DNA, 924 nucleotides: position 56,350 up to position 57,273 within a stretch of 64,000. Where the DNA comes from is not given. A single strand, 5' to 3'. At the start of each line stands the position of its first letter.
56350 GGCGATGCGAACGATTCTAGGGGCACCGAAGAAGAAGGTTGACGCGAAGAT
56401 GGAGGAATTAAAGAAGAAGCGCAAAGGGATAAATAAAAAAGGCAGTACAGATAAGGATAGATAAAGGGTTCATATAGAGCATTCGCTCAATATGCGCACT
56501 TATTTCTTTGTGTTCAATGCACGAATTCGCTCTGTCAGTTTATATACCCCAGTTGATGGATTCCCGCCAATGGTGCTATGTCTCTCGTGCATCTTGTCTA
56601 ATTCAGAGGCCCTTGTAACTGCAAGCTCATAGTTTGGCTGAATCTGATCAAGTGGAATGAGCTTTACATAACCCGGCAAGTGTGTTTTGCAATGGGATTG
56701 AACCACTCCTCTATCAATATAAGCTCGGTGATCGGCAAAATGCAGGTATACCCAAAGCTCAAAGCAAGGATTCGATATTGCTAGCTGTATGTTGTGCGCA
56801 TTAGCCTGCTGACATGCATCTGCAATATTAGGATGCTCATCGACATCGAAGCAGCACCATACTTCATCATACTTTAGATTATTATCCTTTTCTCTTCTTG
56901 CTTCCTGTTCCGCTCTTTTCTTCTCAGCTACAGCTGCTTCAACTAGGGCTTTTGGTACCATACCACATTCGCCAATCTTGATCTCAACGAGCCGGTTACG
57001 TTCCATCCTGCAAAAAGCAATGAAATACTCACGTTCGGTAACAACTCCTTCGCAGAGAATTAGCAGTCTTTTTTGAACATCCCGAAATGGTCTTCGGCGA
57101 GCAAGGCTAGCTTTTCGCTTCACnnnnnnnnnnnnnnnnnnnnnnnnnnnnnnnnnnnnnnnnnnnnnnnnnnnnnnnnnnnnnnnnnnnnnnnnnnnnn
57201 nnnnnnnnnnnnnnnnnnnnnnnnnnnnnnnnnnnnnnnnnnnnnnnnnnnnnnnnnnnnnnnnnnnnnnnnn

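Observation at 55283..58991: IS1595-family transposon with intact TIRs and 8-bp target-site duplication, carrying an AT-rich AAA-ATPase/RloB (AbiL-like) two-gene module as cargo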

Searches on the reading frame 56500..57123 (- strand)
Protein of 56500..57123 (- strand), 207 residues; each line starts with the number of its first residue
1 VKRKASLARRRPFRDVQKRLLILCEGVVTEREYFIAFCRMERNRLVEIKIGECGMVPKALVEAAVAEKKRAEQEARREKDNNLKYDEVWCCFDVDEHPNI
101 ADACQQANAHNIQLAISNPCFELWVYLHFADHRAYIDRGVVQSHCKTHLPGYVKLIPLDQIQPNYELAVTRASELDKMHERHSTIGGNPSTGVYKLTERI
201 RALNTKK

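Call 3: search_protein_families(library=pfam, proteins=[window:56500-57123:-], max_evalue=0.01)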
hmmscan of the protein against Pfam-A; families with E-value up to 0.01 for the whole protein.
window:56500-57123:- (207 aa): 1 family
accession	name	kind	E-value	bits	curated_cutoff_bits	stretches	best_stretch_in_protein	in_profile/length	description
PF13707.11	RloB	-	7.2e-41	141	31.5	1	20-200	1-195/195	RloB-like protein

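Call 4: search_protein_families(library=padloc, proteins=[window:56500-57123:-], max_evalue=0.01)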
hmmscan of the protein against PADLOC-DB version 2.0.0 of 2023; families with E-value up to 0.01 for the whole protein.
window:56500-57123:- (207 aa): 1 family
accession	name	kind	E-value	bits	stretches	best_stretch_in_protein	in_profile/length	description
PDLC02337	AbiLii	-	1.9e-26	91.7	1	4-205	21-90/170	AbiLii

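Call 12: search_protein_families(library=ncbifam, proteins=[window:56500-57123:-], max_evalue=0.01)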
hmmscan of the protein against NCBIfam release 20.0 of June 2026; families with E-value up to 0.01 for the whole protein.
window:56500-57123:- (207 aa): 0 families

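Call 63: search_solved_structures(query=window:56500-57123:-, max_evalue=1)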
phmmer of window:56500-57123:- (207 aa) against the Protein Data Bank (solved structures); distinct sequences matched with E-value up to 1: 0.

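Call 79: search_protein_families(library=phrogs, proteins=[window:56500-57123:-], max_evalue=0.01)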
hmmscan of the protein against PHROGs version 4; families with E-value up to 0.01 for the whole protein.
window:56500-57123:- (207 aa): 1 family
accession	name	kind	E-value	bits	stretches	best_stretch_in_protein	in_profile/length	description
phrog_16255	-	unknown function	2.7e-28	100.2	1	2-201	1-208/212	-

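Call 80: find_homologous_proteins(query=window:56500-57123:-, max_evalue=1e-8)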
Query window:56500-57123:- (207 aa): 402 proteins with E <= 1e-8 among 538 candidates; the best 120 are listed.
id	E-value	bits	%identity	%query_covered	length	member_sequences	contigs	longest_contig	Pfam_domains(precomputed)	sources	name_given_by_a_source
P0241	1.1e-137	474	100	100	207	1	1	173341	PF13707.12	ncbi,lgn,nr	ncbi:MAG: hypothetical protein JWQ98_2024 [Chlorobi bacterium]|nr:hypothetical protein [Chlorobiota 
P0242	2.4e-65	238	58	99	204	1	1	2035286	PF13707.12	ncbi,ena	-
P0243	5.5e-65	237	57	89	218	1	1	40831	PF13707.12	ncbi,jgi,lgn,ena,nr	ncbi:MAG TPA: RloB family protein [Pyrinomonadaceae bacterium]|nr:RloB family protein [Pyrinomonadac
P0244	7.4e-65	236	55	95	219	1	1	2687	PF13707.12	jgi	jgi:RloB-like protein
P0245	1.1e-64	236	56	88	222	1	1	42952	PF13707.12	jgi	jgi:RloB-like protein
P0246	1.9e-64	235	55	98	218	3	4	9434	PF13707.12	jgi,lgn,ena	-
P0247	3.3e-64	234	57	88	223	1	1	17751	PF13707.12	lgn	-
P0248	4.7e-64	234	55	96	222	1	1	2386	PF13707.12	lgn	-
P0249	5.8e-64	233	55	98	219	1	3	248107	PF13707.12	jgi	-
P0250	2.1e-63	231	51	93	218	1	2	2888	PF13707.12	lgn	-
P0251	2.9e-63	231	54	98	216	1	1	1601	PF13707.12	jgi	jgi:hypothetical protein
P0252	3.6e-63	231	54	99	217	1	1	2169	PF13707.12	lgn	-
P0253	5.0e-63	230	54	97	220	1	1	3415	PF13707.12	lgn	-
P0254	6.7e-63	230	52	97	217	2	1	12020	PF13707.12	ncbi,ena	-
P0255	9.9e-63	229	56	90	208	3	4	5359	PF13707.12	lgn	-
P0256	1.2e-62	229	55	96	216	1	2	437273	PF13707.12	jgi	jgi:hypothetical protein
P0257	1.2e-62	229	54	97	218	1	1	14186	PF13707.12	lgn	-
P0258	1.7e-62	229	54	98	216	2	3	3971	PF13707.12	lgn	-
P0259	2.2e-62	228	55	91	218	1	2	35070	PF13707.12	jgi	jgi:hypothetical protein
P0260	2.7e-62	228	56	89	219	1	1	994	PF13707.12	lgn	-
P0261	3.3e-62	228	53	93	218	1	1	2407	PF13707.12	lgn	-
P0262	4.9e-62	227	51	93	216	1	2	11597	PF13707.12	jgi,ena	jgi:hypothetical protein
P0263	6.0e-62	227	56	94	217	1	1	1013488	PF13707.12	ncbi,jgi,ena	jgi:hypothetical protein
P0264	6.3e-62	227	53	94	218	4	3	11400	PF13707.12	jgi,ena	-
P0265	7.2e-62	226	55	89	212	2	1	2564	PF13707.12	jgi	jgi:hypothetical protein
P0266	1.1e-61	226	54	97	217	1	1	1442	PF13707.12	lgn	-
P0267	1.2e-61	226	51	99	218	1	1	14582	PF13707.12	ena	-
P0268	1.5e-61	225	51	93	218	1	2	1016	PF13707.12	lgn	-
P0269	2.3e-61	225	52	91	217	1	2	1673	PF13707.12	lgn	-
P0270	2.3e-61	225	55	87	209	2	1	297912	PF13707.12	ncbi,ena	-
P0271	2.7e-61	225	52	94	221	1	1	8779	PF13707.12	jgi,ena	-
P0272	3.0e-61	224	54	91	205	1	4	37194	PF13707.12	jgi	jgi:hypothetical protein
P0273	3.2e-61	224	51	98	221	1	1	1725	PF13707.12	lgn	-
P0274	3.9e-61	224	57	90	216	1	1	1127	PF13707.12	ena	-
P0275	6.4e-61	223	54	96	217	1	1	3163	PF13707.12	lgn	-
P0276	6.7e-61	223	55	92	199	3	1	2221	PF13707.12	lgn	-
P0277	8.7e-61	223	50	93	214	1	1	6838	PF13707.12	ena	-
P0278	8.8e-61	223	57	94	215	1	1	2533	PF13707.12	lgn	-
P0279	1.0e-60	223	54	95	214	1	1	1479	PF13707.12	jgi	jgi:hypothetical protein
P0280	1.4e-60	222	54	98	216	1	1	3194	PF13707.12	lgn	-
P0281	1.5e-60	222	53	93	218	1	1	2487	PF13707.12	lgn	-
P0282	1.9e-60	222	53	95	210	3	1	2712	PF13707.12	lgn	-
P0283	2.3e-60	222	53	99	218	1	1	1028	PF13707.12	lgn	-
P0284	2.5e-60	221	51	95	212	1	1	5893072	PF13707.12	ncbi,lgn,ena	-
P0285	2.5e-60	221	53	97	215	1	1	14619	PF13707.12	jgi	jgi:hypothetical protein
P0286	2.5e-60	221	52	92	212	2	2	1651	PF13707.12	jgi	jgi:hypothetical protein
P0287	2.8e-60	221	53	95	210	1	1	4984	PF13707.12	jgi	jgi:RloB-like protein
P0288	3.2e-60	221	54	96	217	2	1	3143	PF13707.12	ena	-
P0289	3.2e-60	221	52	93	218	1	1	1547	PF13707.12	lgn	-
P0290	3.3e-60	221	52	93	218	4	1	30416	PF13707.12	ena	-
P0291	3.9e-60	221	56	90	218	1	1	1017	PF13707.12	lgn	-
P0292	4.7e-60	221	52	99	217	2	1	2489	PF13707.12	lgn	-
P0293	5.4e-60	220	50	100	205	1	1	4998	PF13707.12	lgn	-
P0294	5.4e-60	220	50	93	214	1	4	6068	PF13707.12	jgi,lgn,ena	jgi:hypothetical protein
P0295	5.9e-60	220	55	88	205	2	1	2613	PF13707.12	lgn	-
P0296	6.3e-60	220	50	98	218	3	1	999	PF13707.12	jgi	-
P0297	6.7e-60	220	53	99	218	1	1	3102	PF13707.12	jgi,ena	-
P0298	7.9e-60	220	52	95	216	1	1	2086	PF13707.12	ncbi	-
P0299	8.0e-60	220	51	93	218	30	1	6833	PF13707.12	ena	-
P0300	9.5e-60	220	51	96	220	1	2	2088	PF13707.12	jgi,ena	-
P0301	1.2e-59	219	51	98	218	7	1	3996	PF13707.12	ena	-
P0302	1.2e-59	219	55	90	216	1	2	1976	PF13707.12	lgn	-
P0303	1.3e-59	219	52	93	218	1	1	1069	PF13707.12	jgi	jgi:hypothetical protein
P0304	1.4e-59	219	49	98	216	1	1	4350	PF13707.12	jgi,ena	jgi:hypothetical protein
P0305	1.5e-59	219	54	94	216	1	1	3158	PF13707.12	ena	-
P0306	1.5e-59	219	54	94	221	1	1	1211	PF13707.12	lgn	-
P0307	1.7e-59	219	55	93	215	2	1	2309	PF13707.12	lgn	-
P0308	1.8e-59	219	54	94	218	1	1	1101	PF13707.12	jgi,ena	-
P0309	2.2e-59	218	56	89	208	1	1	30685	PF13707.12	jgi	jgi:hypothetical protein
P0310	2.3e-59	218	55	90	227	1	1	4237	PF13707.12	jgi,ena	-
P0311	2.8e-59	218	54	88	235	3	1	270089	PF13707.12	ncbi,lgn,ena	-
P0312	2.8e-59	218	52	99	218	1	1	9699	PF13707.12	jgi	jgi:hypothetical protein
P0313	3.4e-59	218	50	97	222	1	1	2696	PF13707.12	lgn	-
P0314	3.8e-59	218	52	98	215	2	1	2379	PF13707.12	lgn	-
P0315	4.6e-59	217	51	99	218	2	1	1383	PF13707.12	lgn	-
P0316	4.8e-59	217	52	98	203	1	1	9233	PF13707.12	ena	-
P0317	4.8e-59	217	51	96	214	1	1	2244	PF13707.12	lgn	-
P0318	5.3e-59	217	51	100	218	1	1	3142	PF13707.12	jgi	jgi:hypothetical protein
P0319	5.4e-59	217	54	89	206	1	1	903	PF13707.12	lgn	-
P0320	6.1e-59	217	56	97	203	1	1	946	PF13707.12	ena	-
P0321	6.6e-59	217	51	95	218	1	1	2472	PF13707.12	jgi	jgi:hypothetical protein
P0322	6.6e-59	217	49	93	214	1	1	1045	PF13707.12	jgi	-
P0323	7.3e-59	217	49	98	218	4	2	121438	PF13707.12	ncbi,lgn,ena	-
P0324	7.7e-59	217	55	97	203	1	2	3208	PF13707.12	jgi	jgi:hypothetical protein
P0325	8.4e-59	216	53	99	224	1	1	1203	PF13707.12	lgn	-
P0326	8.9e-59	216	52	92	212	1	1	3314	PF13707.12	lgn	-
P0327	9.1e-59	216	50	98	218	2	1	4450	PF13707.12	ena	-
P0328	1.1e-58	216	54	89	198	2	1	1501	PF13707.12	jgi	jgi:hypothetical protein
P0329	1.1e-58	216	53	96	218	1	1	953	PF13707.12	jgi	jgi:hypothetical protein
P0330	1.2e-58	216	49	93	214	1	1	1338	PF13707.12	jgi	jgi:hypothetical protein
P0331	1.4e-58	216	52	90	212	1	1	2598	PF13707.12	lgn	-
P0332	2.8e-58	215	51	98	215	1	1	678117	PF13707.12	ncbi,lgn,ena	-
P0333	3.0e-58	215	52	98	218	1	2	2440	PF13707.12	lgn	-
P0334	3.0e-58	215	52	88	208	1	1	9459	PF13707.12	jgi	jgi:hypothetical protein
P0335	3.4e-58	214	54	89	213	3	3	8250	PF13707.12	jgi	-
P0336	3.7e-58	214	52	94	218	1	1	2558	PF13707.12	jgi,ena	-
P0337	3.8e-58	214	52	92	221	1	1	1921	PF13707.12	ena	-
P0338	5.2e-58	214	53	93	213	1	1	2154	PF13707.12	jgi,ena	jgi:hypothetical protein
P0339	5.7e-58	214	51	93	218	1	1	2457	PF13707.12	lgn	-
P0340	6.0e-58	214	52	93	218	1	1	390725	PF13707.12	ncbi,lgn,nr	ncbi:MAG TPA: RloB family protein [Terriglobia bacterium]|nr:RloB family protein [Terriglobia bacter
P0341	6.3e-58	214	53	89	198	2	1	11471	PF13707.12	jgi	jgi:hypothetical protein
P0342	6.5e-58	214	55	89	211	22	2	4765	PF13707.12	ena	-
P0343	8.2e-58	213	54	90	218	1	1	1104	PF13707.12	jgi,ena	-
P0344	9.2e-58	213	53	97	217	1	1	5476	PF13707.12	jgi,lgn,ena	-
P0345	1.2e-57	213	52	97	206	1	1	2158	PF13707.12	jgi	jgi:hypothetical protein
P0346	1.3e-57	213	52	98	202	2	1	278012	PF13707.12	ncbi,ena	-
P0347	1.4e-57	213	50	93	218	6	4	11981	PF13707.12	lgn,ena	-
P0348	1.4e-57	213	51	96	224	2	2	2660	PF13707.12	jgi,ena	-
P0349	1.4e-57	212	48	93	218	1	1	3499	PF13707.12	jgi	jgi:hypothetical protein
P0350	1.7e-57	212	52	94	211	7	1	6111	PF13707.12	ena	-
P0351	2.2e-57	212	52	97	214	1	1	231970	PF13707.12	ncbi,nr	ncbi:MAG: RloB family protein [Acidobacteria bacterium]|nr:RloB family protein [Acidobacteriota bact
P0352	2.3e-57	212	53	90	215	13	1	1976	PF13707.12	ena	-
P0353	2.5e-57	212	50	97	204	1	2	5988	PF13707.12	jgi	jgi:hypothetical protein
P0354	2.7e-57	212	52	99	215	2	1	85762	PF13707.12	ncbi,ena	-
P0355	2.7e-57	212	51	99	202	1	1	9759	PF13707.12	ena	-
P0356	2.9e-57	211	50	97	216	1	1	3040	PF13707.12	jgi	-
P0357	2.9e-57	211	51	94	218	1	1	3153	PF13707.12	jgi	jgi:hypothetical protein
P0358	3.8e-57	211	51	99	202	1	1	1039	PF13707.12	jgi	jgi:hypothetical protein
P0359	6.0e-57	210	50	98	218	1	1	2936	PF13707.12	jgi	-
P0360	6.0e-57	210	52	94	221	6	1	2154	PF13707.12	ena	-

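Call 86: predict_structure(alignment_id=A8)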
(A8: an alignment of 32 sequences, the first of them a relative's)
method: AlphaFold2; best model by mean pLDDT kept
length: 207 residues; sequences in the alignment: 32
mean_pLDDT: 83.8   pTM: 0.82
mean pLDDT of the five models: 83.8, 82.3, 79.1, 70.9, 68.7
residues with pLDDT >= 90: 102; 70-90: 67; 50-70: 24; < 50: 14
segments of 3 or more residues with pLDDT < 50: 1-12
pLDDT, mean of each block of 10 residues (from residue 1): 42 63 86 90 70 73 93 93 90 77 93 92 96 90 93 89 97 91 72 94 72
secondary structure, 60 per line:
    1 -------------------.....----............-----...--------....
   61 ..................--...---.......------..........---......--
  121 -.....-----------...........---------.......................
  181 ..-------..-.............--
elements in order: E20-24 H29-40 E46-48 H57-78 E87-93 H100-109 E113-118 H122-126 H138-148 H158-182 H193-205

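Call 88: fold_search(model_id=the predicted structure, library=pdb)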
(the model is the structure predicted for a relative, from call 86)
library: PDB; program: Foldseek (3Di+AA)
matches with E <= 10: 1118; with E <= 0.001: 0
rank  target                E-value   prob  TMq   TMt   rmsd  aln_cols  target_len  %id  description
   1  3lfh_D                2.6e-03  0.96  0.28  0.38  10.4       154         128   12  Crystal structure of manxA from Thermoanaerobacter tengcongensis (released 2010-12-08)
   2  3lfh_B                2.8e-03  0.96  0.28  0.36  11.3       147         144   13  Crystal structure of manxA from Thermoanaerobacter tengcongensis (released 2010-12-08)
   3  3lfh_C                5.8e-03  0.92  0.28  0.38  11.1       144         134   13  Crystal structure of manxA from Thermoanaerobacter tengcongensis (released 2010-12-08)
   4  3lfh_A                7.9e-03  0.90  0.27  0.38  10.2       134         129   13  Crystal structure of manxA from Thermoanaerobacter tengcongensis (released 2010-12-08)
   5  3lfh_F                1.1e-02  0.84  0.27  0.38  10.5       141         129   13  Crystal structure of manxA from Thermoanaerobacter tengcongensis (released 2010-12-08)
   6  5im4_F                1.2e-02  0.84  0.27  0.38  10.5       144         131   13  Crystal structure of designed two-component self-assembling icosahedral cage I52-32 (released 2016-07-27)
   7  2yxb                  2.1e-02  0.47  0.22  0.29  11.2       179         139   12  Crystal structure of the methylmalonyl-CoA mutase alpha-subunit from Aeropyrum pernix (released 2007-10-30)
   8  3gdw_A                2.4e-02  0.75  0.30  0.41  11.0       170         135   10  Crystal structure of sigma-54 interaction domain protein from Enterococcus faecalis (released 2009-03-10)
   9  6vg7_MODEL_1_A        3.9e-02  0.60  0.23  0.36   5.7       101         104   12  De novo designed Rossmann fold protein ROS2_49223 (released 2020-08-19)
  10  4kq6_G                4.4e-02  0.85  0.30  0.37   4.8       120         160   12  Product complex of lumazine synthase from candida glabrata (released 2013-05-29)
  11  3ct6_B                4.7e-02  0.33  0.23  0.31  10.4       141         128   14  Crystal structure of DhaM of L. lactis (released 2008-10-21)
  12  1kz4_C                5.3e-02  0.75  0.35  0.45   7.4       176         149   11  Mutant enzyme W63Y Lumazine Synthase from S.pombe (released 2002-07-24)
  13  3gx1_B                6.8e-02  0.57  0.25  0.36   5.9       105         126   10  Crystal structure of a domain of lin1832 from Listeria innocua (released 2009-04-21)
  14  1z9b_MODEL_1_A        7.6e-02  0.85  0.28  0.39   4.4       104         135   14  Solution structure of the C1-subdomain of Bacillus stearothermophilus translation initiation factor IF2 (released 2005-08-30)
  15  3cr3_C                7.6e-02  0.30  0.24  0.33  10.4       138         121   14  Structure of a transient complex between Dha-kinase subunits DhaM and DhaL from Lactococcus lactis (released 2008-10-21)
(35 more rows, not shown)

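Call 91: find_encoding_contigs(protein=P0242, flank=6000, max_places=2)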
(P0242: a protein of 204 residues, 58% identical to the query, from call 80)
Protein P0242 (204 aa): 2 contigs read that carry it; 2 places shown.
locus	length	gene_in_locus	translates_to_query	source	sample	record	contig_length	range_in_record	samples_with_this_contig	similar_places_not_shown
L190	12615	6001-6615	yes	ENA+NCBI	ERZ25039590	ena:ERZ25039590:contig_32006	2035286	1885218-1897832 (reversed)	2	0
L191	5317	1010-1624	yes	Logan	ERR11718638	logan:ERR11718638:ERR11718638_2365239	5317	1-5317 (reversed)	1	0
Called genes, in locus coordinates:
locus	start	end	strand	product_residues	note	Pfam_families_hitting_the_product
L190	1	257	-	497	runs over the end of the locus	PF01425:Amidase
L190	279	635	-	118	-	PF01850:PIN (weak)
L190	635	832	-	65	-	PF09957:VapB_antitoxin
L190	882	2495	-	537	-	PF00135:COesterase, PF20434:BD-FAE, PF07859:Abhydrolase_3 (weak)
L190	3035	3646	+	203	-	-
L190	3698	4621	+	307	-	PF07992:Pyr_redox_2, PF13738:Pyr_redox_3, PF00070:Pyr_redox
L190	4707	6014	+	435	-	PF02463:SMC_N (faint), PF13175:AAA_15 (faint), PF13304:AAA_21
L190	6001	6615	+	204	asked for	PF13707:RloB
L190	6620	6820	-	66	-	-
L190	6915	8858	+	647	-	PF21033:RMD1-3 (faint), PF00515:TPR_1 (faint), PF07719:TPR_2 (faint), PF13181:TPR_8 (faint), PF13428:TPR_14 (faint), PF13414:TPR_11 (weak), PF13432:TPR_16 (weak), PF14559:TPR_19, +1 more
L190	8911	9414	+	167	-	-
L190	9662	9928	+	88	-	PF03693:ParD_antitoxin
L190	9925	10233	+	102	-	PF05016:ParE_toxin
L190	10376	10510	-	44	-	PF02843:GARS_C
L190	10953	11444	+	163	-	-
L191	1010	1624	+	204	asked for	PF13707:RloB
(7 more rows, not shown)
